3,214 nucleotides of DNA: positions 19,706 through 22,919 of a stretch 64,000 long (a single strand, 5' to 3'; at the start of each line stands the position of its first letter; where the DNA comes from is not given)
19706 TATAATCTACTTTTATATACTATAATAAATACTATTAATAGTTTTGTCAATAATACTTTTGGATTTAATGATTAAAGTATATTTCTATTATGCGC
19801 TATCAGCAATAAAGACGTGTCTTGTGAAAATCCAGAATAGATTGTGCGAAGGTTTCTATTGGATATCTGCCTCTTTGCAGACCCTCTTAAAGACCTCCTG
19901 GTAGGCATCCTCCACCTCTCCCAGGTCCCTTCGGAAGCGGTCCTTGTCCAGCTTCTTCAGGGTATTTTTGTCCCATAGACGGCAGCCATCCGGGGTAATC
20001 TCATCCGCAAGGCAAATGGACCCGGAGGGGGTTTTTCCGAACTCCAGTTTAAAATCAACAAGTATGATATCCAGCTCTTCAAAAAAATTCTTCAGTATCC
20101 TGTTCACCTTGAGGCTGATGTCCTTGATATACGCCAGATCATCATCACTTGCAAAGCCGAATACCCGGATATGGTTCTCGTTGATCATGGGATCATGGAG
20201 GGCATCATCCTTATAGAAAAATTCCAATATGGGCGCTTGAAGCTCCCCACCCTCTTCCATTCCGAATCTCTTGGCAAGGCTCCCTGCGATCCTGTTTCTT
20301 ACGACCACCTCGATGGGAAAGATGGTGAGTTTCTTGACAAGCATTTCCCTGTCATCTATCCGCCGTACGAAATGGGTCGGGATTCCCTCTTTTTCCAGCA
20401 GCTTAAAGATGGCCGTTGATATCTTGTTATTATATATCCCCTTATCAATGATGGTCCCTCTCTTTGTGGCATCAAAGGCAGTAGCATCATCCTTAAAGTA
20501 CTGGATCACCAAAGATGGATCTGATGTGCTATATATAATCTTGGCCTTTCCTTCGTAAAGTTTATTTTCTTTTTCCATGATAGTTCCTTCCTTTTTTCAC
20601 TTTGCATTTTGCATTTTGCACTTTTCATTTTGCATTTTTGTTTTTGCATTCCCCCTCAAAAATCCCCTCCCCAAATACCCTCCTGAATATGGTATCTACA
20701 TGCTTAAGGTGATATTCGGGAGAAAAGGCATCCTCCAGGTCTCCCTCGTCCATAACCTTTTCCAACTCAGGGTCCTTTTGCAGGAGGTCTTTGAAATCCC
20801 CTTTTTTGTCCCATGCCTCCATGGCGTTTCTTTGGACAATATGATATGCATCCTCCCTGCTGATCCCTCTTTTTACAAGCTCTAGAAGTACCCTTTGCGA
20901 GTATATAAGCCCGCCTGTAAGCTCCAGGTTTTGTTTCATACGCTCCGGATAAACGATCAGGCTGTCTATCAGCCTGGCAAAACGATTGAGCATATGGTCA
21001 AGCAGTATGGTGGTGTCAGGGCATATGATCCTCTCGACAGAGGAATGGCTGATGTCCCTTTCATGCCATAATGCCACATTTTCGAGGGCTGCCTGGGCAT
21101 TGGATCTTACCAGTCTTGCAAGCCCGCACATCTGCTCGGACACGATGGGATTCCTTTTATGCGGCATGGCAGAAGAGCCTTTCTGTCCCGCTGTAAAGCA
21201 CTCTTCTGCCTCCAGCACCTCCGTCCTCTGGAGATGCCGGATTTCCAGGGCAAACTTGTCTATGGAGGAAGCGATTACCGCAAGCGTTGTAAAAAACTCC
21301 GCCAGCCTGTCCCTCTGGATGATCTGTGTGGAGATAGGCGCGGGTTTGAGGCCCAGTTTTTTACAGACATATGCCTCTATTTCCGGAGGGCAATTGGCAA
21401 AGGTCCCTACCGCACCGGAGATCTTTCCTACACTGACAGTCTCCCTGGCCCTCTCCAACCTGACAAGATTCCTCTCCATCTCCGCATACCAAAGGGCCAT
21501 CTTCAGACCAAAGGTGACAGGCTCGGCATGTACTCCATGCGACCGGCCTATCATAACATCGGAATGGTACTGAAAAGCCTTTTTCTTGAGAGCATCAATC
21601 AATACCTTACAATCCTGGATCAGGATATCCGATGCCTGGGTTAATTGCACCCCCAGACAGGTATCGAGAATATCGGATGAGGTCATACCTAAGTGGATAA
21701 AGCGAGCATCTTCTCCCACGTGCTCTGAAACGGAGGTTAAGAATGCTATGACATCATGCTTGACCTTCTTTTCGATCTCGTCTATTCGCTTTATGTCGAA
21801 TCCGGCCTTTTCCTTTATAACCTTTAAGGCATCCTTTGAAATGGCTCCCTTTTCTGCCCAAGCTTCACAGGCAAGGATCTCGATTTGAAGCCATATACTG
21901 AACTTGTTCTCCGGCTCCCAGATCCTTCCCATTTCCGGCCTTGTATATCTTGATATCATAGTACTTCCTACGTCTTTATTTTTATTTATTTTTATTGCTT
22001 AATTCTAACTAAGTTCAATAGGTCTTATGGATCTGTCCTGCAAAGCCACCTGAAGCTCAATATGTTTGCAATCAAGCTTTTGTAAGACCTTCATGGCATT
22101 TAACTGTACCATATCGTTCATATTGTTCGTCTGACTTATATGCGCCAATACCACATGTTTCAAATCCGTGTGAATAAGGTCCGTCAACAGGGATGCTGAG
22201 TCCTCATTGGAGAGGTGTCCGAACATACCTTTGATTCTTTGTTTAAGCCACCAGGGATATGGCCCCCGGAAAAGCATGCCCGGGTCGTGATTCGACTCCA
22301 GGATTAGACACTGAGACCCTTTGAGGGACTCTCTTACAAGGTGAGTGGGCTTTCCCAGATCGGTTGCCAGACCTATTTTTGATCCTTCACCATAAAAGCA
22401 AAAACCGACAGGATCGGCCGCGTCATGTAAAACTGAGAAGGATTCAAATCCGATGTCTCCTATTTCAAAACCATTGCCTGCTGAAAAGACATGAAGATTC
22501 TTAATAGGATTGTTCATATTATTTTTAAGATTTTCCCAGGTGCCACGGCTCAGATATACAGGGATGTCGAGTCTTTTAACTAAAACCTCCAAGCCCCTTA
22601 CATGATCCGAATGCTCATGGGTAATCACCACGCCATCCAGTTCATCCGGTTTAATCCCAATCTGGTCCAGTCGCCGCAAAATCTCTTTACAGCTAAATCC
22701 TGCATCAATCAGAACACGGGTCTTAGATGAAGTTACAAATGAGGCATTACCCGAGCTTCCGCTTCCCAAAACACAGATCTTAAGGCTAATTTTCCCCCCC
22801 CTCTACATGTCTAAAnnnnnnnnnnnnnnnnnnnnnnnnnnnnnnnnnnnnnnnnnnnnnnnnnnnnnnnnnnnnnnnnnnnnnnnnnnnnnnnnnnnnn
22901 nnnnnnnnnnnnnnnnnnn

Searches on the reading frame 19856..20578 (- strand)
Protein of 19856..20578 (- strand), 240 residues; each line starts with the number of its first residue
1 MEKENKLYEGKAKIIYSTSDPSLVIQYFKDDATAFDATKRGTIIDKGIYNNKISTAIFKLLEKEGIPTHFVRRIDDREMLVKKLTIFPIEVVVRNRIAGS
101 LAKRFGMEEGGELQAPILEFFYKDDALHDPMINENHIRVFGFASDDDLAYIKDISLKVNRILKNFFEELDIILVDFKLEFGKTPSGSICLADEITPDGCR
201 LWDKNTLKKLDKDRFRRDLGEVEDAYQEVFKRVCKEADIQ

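Call 4: search_protein_families(library=pfam, proteins=[window:19856-20578:-], max_evalue=0.01)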
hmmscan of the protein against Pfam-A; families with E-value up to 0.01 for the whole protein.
window:19856-20578:- (240 aa): 1 family
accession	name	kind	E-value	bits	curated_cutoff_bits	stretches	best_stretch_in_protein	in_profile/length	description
PF01259.24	SAICAR_synt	-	6.1e-90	301.5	20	1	6-232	1-232/233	SAICAR synthetase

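Call 5: find_encoding_contigs(protein=window:19856-20578:-, flank=10000, max_places=6)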
Protein window:19856-20578:- (240 aa): no gene with exactly this product is on record in the collection.
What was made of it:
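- Tried and rejected: Exact look-up of the window's own purC: not on record (call 5).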

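Call 7: find_related_loci(query=window:19856-20578:-, collection=genome_contigs, flank=10000)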
Query window:19856-20578:- (240 aa) in genome_contigs; peptide patterns used: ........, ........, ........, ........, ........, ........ (x = any residue, [..] = any of these).
113 stretches matched a pattern; 12 encode a relative of the query (tblastn E <= 1e-3); 12 distinct loci.
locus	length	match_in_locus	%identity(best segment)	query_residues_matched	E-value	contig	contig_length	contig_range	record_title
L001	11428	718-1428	86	1-237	4e-137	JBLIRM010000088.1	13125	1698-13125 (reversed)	MAG: bacterium isolate MG2_202303_bin_300 MG2_202303_bin_300_scaffold_88, whole genome shotgun sequence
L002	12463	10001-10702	71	1-234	7e-108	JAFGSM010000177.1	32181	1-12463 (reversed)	MAG: bacterium isolate Zod_Metabat.896 k87_9255533, whole genome shotgun sequence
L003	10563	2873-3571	61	1-233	9e-95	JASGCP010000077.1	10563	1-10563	MAG: Phycisphaerales bacterium isolate MAG08 NODE_3003_length_10563_cov_47.508565, whole genome shotgun sequence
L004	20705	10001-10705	55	1-235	1e-85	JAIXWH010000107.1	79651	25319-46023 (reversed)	MAG: Chitinophagaceae bacterium isolate D4_MAG_00012 pond_D4_MAG_00012_000000000021, whole genome shotgun sequence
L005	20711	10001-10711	56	1-237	5e-84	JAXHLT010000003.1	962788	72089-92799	MAG: Halanaerobiales bacterium isolate Salar_de_Ascotan_soil_MAG_ASO31 contig_606_polypolish, whole genome shotgun seque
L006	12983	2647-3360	55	1-238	8e-83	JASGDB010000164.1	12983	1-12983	MAG: Bergeyella sp. isolate 1M020 JMF-2106-05-0001A.bin.20_181, whole genome shotgun sequence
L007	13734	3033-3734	55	2-235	3e-82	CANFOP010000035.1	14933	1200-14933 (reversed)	MAG: Chitinophagaceae bacterium isolate Jr-14may18-100 genome assembly, contig: Jr-14may18-C6316, whole genome shotgun s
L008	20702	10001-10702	54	2-235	5e-82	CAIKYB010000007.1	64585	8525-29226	MAG: uncultured Bacteroidetes bacterium isolate KTt_bin-2244 genome assembly, contig: bin-2244:07/46, whole genome shotg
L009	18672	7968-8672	53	1-235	7e-80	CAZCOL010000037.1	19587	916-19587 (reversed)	MAG TPA_asm: uncultured Ferruginibacter sp. isolate SRP193358_co1_595 genome assembly, contig: NODE_6916_length_19587_co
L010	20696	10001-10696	46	1-233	1e-69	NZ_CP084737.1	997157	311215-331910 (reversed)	Coxiella-like endosymbiont strain 580 chromosome, complete genome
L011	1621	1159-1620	61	1-154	3e-62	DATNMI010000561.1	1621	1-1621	MAG TPA_asm: Nitrospiria bacterium isolate SMAG_U11475 k141_310701, whole genome shotgun sequence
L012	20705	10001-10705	58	1-235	7e-89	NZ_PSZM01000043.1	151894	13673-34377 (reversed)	Apibacter adventoris strain wkB301 ctg7180000001116, whole genome shotgun sequence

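Call 15: search_protein_families(library=pfam, proteins=[L001:2061-3026:+, L001:3189-4121:+, L001:5090-8488:-, L001:9075-10613:-, L001:1617-1844:+, L001:8576-8824:-, L002:10784-11872:-, L001:10860-11087:-], max_evalue=0.01)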
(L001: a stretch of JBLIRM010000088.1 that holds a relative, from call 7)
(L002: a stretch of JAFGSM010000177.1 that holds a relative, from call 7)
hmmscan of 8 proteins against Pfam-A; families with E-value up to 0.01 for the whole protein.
L001:2061-3026:+ (321 aa): 8 families
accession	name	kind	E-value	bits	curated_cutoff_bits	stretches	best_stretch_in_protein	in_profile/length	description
PF13489.12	Methyltransf_23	-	1.3e-19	71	27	1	98-253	11-163/164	Methyltransferase domain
PF13847.12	Methyltransf_31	-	1.7e-12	47.7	27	1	105-213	3-114/145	Methyltransferase domain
PF07021.18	MetW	-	3.3e-07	30.6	21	1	97-193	5-98/193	Methionine biosynthesis protein MetW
PF13649.12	Methyltransf_25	-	1.5e-06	29.2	27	1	109-200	1-96/97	Methyltransferase domain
PF08241.18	Methyltransf_11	-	4.3e-06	27.7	21.2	1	110-204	1-94/95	Methyltransferase domain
PF08242.18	Methyltransf_12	-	6.7e-05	24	30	1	110-202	1-97/98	Methyltransferase domain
PF24292.1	DUF7479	-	0.0038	17.7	27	0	22-53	11-42/60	Domain of unknown function (DUF7479)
PF02353.26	CMAS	-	0.0074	16.1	27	1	103-182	60-142/273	Mycolic acid cyclopropane synthetase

L001:3189-4121:+ (310 aa): 3 families
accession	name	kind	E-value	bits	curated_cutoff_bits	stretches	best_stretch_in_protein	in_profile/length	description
PF04055.27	Radical_SAM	-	4.1e-23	82.8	29.5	1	8-151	3-153/166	Radical SAM superfamily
PF13186.11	SPASM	-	3.4e-07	30.9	21.5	1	227-270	1-50/67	Iron-sulfur cluster-binding domain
PF13353.11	Fer4_12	-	0.00068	20.4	22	1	11-60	14-65/137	4Fe-4S single cluster domain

L001:5090-8488:- (1132 aa): 4 families
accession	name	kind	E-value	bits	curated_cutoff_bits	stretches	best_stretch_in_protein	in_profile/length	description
PF00501.34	AMP-binding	-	4.5e-62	210.5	29.9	1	621-991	4-384/384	AMP-binding enzyme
PF07690.21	MFS_1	-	1e-29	104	33.4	1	21-366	4-346/347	Major Facilitator Superfamily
PF01553.26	Acyltransferase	-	4.3e-26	91.7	23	1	421-548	1-131/132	Acyltransferase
PF05977.19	MFS_3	-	1.2e-09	37.6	27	1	38-374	34-367/524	Transmembrane secretion effector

L001:9075-10613:- (512 aa): 6 families
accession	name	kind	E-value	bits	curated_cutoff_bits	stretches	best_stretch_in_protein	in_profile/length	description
PF00158.32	Sigma54_activat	-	9.9e-43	146.2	20.2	1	196-351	21-163/168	Sigma-54 interaction domain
PF25601.1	AAA_lid_14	-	7.1e-08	32.6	27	1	371-428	7-62/87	AAA+ ATPase lid domain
PF06322.17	Phage_NinH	-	0.0015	18.9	29.8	1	468-493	15-40/60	Phage NinH protein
PF07724.20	AAA_2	-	0.002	18.6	27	1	199-312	5-106/166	AAA domain (Cdc48 subfamily)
PF07728.20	AAA_5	-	0.0062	17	22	0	284-331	69-123/139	AAA domain (dynein-related subfamily)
PF13518.12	HTH_28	-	0.0089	16.5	25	0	463-492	6-35/52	Helix-turn-helix domain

L001:1617-1844:+ (75 aa): 0 families

L001:8576-8824:- (82 aa): 0 families

L002:10784-11872:- (362 aa): 1 family
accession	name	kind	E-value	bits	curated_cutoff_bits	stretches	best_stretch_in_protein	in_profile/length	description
PF05559.16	DUF763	-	2e-139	464.7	35.5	1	4-319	1-319/319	Protein of unknown function (DUF763)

L001:10860-11087:- (75 aa): 0 families

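Call 34: find_homologous_proteins(query=window:19856-20578:-, max_evalue=1e-60)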
Query window:19856-20578:- (240 aa): 7969 proteins with E <= 1e-60 among 8000 candidates; the best 120 are listed.
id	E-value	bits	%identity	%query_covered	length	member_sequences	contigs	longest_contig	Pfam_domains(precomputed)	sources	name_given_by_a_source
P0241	1.9e-149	513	97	100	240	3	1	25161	PF01259.25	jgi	jgi:phosphoribosylaminoimidazole-succinocarboxamide synthase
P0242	1.8e-130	451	86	99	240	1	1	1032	PF01259.25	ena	-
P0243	4.3e-128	444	84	99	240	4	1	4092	PF01259.25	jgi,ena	-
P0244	1.2e-127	442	81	100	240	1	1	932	PF01259.25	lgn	-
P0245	2.5e-124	431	81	99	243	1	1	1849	PF01259.25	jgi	jgi:phosphoribosylaminoimidazole-succinocarboxamide synthase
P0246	6.1e-121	420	78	98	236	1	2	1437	PF01259.25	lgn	-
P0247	1.3e-119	416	79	98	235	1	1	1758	PF01259.25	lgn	-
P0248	2.4e-117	408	75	98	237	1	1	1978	PF01259.25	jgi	-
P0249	6.7e-116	404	75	98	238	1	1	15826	PF01259.25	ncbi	-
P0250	2.8e-109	382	71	98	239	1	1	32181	PF01259.25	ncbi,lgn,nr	ncbi:phosphoribosylaminoimidazolesuccinocarboxamide synthase [bacterium]|nr:phosphoribosylaminoimida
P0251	3.9e-109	382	81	88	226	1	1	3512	PF01259.25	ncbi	-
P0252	1.7e-101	357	68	98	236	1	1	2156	PF01259.25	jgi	-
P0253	2.8e-101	356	68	99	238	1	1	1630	PF01259.25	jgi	-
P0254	1.1e-100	354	66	99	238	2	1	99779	PF01259.25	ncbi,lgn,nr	ncbi:MAG: phosphoribosylaminoimidazolesuccinocarboxamide synthase [bacterium]|nr:phosphoribosylamino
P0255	5.8e-100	352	67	98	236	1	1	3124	PF01259.25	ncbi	-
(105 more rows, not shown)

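Call 35: find_encoding_contigs(protein=P0241, flank=10000, max_places=3)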
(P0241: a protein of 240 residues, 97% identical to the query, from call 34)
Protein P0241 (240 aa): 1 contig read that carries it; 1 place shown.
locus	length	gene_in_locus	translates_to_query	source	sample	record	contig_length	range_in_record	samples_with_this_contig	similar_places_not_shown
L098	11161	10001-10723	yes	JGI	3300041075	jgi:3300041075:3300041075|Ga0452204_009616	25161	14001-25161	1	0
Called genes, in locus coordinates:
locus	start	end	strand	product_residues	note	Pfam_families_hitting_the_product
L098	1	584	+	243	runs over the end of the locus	PF03544:TonB_C (weak)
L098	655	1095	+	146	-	PF02367:TsaE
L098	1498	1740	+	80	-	-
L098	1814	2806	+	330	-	PF04551:GcpE, PF26540:GcpE_C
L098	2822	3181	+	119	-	PF01242:PTPS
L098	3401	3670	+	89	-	PF00312:Ribosomal_S15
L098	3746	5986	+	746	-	PF01138:RNase_PH, PF03725:RNase_PH_C, PF03726:PNPase, PF01138:RNase_PH, PF00013:KH_1, PF00575:S1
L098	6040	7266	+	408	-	PF00675:Peptidase_M16, PF05193:Peptidase_M16_C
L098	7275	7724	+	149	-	PF00692:dUTPase, PF22769:DCD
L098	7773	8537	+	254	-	PF00753:Lactamase_B, PF23023:Anti-Pycsar_Apyc1, PF12706:Lactamase_B_2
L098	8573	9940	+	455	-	PF00206:Lyase_1, PF10397:ADSL_C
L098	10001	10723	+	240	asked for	PF01259:SAICAR_synt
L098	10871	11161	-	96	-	?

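Call 36: find_encoding_contigs(protein=P0249, flank=10000, max_places=3)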
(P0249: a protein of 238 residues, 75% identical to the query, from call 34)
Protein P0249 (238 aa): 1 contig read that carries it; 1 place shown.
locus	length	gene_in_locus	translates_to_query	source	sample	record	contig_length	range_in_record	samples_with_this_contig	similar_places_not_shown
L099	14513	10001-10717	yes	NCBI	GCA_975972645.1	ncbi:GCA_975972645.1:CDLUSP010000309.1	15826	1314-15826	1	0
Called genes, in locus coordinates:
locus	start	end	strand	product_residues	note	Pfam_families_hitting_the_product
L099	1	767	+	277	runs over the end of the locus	PF03544:TonB_C (weak)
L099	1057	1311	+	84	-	PF02367:TsaE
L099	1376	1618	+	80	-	-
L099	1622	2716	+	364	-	PF04551:GcpE, PF26540:GcpE_C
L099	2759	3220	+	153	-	PF01242:PTPS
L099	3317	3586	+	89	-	PF00312:Ribosomal_S15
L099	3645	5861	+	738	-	PF01138:RNase_PH, PF03725:RNase_PH_C, PF03726:PNPase, PF01138:RNase_PH, PF00013:KH_1, PF00575:S1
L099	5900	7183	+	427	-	PF00675:Peptidase_M16, PF05193:Peptidase_M16_C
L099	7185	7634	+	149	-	PF00692:dUTPase, PF22769:DCD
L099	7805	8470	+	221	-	PF00753:Lactamase_B, PF12706:Lactamase_B_2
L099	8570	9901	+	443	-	PF00206:Lyase_1, PF10397:ADSL_C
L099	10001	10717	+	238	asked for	PF01259:SAICAR_synt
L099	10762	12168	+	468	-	PF00753:Lactamase_B, PF23023:Anti-Pycsar_Apyc1 (weak), PF12706:Lactamase_B_2 (weak), PF16661:Lactamase_B_6, PF10996:Beta-Casp, PF07521:RMMBL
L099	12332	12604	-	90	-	PF14357:DUF4404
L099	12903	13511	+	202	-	PF00685:Sulfotransfer_1, PF13469:Sulfotransfer_3 (faint)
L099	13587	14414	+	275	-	PF02578:Cu-oxidase_4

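Call 39: search_protein_families(library=pfam, proteins=[L098:10871-11161:-], max_evalue=0.001)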
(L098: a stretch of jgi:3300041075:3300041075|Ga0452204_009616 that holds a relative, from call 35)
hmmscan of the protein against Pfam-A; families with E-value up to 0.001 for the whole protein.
L098:10871-11161:- (96 aa): 1 family
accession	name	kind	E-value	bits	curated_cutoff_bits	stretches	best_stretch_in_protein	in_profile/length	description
PF01734.28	Patatin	-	1.2e-13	52.2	27.7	1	15-84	4-69/191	Patatin-like phospholipase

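Call 44: find_encoding_contigs(protein=P0254, flank=10000, max_places=2)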
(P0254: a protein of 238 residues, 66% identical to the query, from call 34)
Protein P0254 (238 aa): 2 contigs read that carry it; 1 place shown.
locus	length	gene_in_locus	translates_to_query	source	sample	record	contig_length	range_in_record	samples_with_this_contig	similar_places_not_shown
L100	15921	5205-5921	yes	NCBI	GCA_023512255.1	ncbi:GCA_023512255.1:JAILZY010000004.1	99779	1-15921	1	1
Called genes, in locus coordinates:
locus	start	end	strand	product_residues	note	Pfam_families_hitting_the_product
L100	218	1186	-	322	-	-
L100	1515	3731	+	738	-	PF00884:Sulfatase, PF01663:Phosphodiest, PF16347:SGSH_C, PF13414:TPR_11 (weak), PF13432:TPR_16 (weak), PF13432:TPR_16, PF14559:TPR_19, PF13424:TPR_12, +24 more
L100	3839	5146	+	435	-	PF00206:Lyase_1, PF10397:ADSL_C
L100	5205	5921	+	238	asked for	PF01259:SAICAR_synt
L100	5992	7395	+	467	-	PF13522:GATase_6, PF13537:GATase_7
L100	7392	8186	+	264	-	PF01048:PNP_UDP_1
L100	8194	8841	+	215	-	PF04055:Radical_SAM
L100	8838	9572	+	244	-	PF06508:QueC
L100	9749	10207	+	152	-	PF05168:HEPN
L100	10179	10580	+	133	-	PF00072:Response_reg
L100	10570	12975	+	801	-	PF00912:Transgly, PF00905:Transpeptidase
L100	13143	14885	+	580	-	PF02401:LYTB, PF01040:UbiA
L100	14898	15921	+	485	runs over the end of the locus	-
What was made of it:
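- L100 (purC 66%) has purB-purC-purF with no purSQL (call 44).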

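Call 45: find_encoding_contigs(protein=P0243, flank=5000, max_places=2)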
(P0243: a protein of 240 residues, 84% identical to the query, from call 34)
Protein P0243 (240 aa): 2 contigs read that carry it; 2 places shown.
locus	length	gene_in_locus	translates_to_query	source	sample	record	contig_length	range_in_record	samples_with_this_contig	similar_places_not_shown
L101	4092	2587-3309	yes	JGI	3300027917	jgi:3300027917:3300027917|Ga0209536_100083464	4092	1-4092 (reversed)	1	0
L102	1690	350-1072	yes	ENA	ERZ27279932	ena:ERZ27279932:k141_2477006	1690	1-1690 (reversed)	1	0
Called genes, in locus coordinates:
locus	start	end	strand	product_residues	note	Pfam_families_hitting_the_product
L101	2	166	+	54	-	?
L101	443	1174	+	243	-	PF00753:Lactamase_B, PF12706:Lactamase_B_2, PF23023:Anti-Pycsar_Apyc1 (weak)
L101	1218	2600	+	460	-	PF00206:Lyase_1, PF10397:ADSL_C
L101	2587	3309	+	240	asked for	PF01259:SAICAR_synt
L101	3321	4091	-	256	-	?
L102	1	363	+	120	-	?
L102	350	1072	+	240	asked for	PF01259:SAICAR_synt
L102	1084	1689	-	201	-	?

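Call 62: find_encoding_contigs(protein=P0251, flank=5000, max_places=3)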
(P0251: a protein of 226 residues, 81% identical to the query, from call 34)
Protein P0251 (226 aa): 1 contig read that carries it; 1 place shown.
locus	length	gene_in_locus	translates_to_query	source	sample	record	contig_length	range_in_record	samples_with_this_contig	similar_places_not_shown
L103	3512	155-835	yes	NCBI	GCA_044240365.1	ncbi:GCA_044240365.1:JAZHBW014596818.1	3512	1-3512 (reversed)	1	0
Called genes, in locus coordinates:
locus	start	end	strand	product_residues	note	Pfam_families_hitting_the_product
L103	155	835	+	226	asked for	PF01259:SAICAR_synt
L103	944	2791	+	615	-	PF01609:DDE_Tnp_1 (weak)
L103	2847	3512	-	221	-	?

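Call 63: find_encoding_contigs(protein=P0245, flank=5000, max_places=3)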
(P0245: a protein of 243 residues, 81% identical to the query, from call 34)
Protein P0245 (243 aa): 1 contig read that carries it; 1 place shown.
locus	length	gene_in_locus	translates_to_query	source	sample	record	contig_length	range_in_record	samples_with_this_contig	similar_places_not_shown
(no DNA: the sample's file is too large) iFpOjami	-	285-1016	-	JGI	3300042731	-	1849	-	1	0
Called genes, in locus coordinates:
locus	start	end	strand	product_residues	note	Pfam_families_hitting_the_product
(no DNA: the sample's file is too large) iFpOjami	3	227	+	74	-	?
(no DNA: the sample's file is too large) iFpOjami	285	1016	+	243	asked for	PF01259:SAICAR_synt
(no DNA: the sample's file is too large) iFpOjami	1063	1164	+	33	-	-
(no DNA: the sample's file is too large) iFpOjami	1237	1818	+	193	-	PF09925:DUF2157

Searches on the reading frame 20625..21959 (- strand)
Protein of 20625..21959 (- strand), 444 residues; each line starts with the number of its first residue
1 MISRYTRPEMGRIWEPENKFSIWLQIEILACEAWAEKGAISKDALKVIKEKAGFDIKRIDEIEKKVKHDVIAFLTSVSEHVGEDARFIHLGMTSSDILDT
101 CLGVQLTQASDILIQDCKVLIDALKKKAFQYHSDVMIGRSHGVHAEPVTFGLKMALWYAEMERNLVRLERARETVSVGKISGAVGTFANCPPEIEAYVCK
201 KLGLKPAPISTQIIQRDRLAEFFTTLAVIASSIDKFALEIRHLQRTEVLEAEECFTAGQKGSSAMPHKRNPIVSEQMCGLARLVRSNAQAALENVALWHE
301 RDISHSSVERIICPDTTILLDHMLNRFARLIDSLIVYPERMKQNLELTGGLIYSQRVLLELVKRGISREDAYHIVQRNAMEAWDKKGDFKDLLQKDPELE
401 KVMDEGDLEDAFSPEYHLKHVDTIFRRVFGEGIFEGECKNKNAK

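Call 4: search_protein_families(library=pfam, proteins=[window:20625-21959:-], max_evalue=0.01)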
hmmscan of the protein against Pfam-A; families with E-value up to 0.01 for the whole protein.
window:20625-21959:- (444 aa): 2 families
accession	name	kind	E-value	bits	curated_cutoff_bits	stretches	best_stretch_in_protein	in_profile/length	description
PF00206.25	Lyase_1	-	8.7e-56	190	27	1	7-284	7-310/312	Lyase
PF10397.14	ADSL_C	-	2.5e-30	105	32.7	1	350-428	1-79/79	Adenylosuccinate lyase C-terminus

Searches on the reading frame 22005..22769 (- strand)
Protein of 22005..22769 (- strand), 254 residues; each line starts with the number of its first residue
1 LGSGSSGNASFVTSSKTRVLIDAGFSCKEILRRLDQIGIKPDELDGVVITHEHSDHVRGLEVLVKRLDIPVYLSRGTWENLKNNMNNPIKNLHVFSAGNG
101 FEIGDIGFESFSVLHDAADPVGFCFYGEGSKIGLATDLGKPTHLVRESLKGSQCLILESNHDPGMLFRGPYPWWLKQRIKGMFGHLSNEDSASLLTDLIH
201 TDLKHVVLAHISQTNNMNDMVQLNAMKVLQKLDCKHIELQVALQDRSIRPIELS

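Call 4: search_protein_families(library=pfam, proteins=[window:22005-22769:-], max_evalue=0.01)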
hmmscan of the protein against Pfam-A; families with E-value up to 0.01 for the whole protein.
window:22005-22769:- (254 aa): 5 families
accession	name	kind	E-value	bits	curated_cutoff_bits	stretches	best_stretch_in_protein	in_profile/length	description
PF12706.13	Lactamase_B_2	-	3.2e-23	82.8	27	1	17-210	1-199/200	Beta-lactamase superfamily domain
PF00753.33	Lactamase_B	-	6.6e-20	72.3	22.7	1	5-149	4-161/196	Metallo-beta-lactamase superfamily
PF23023.1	Anti-Pycsar_Apyc1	-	2e-05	24.6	50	1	8-68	21-78/250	Anti-Pycsar protein Apyc1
PF13483.12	Lactamase_B_3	-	0.00023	21.6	24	1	9-119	8-86/160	Beta-lactamase superfamily domain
PF25281.1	MBL_MAP1B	-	0.0085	15.6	37.6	0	4-66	28-87/279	MAP1B MBL-like domain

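Call 28: search_protein_families(library=ncbifam, proteins=[window:22005-22769:-], max_evalue=0.001)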
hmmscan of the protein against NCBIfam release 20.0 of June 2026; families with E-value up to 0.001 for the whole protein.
window:22005-22769:- (254 aa): 32 families (the best 25 are shown)
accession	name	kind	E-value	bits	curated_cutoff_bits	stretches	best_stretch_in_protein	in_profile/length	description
NF012229.1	bla_class_B_core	domain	9.5e-12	45.3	100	1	11-111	19-123/139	metallo-beta-lactamase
TIGR02651.1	RNase_Z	equivalog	8.8e-08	31.5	292.95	1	9-68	20-76/302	ribonuclease Z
NF002553.0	PRK02113.1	equivalog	3.3e-07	30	386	1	11-116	39-152/252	MBL fold metallo-hydrolase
TIGR03675.1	arCOG00543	equivalog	3.8e-07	28.7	580.2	1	9-78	190-264/631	beta-CASP ribonuclease aCPSF1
NF033088.2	bla_subclass_B1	equivalog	6.4e-07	29.2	200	1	7-107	31-129/217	subclass B1 metallo-beta-lactamase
TIGR03413.1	GSH_gloB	equivalog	2.3e-06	27.2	200.8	1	15-80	19-78/248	hydroxyacylglutathione hydrolase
NF033105.1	bla_subclass_B3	equivalog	2.3e-06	27.1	240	1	9-83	25-101/257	subclass B3 metallo-beta-lactamase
NF041809.1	Avs1a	equivalog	2.5e-06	26.5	420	1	5-63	5-66/387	AVAST type 1 anti-phage system MBL fold metallo-hydrolase Avs1a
NF000439.2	blaAIM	exception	2.6e-06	27.2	675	1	8-85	59-138/303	AIM family subclass B3 metallo-beta-lactamase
NF008887.0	PRK11921.1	equivalog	3.1e-06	26.3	635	1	4-106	32-134/396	anaerobic nitric oxide reductase flavorubredoxin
NF000456.2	blaMSI-1_fam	exception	3.5e-06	26.5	550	1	6-63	46-106/289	MSI-1 family subclass B3 metallo-beta-lactamase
NF000801.0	PRK00055.1-3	equivalog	4.3e-06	26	252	1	11-66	24-76/307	ribonuclease Z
NF040874.1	blaPJM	exception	5.2e-06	26.3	630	1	8-82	59-135/301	PJM family subclass B3 metallo-beta-lactamase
NF047419.1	RNase_J1_RnjA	exception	5.6e-06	25.3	820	1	42-124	58-144/549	ribonuclease J1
NF003954.0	PRK05452.1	equivalog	2.6e-05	23.3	711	1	3-105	31-134/479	anaerobic nitric oxide reductase flavorubredoxin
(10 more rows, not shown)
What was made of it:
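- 19856..24557 (-): Upstream half of the cluster: M16 peptidase (23274-24557), dut (22816-23280), MBL-fold hydrolase (22005-22769), purB (20625-21959) and purC (19856-20578). Pfam and NCBIfam (calls 4, 28).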
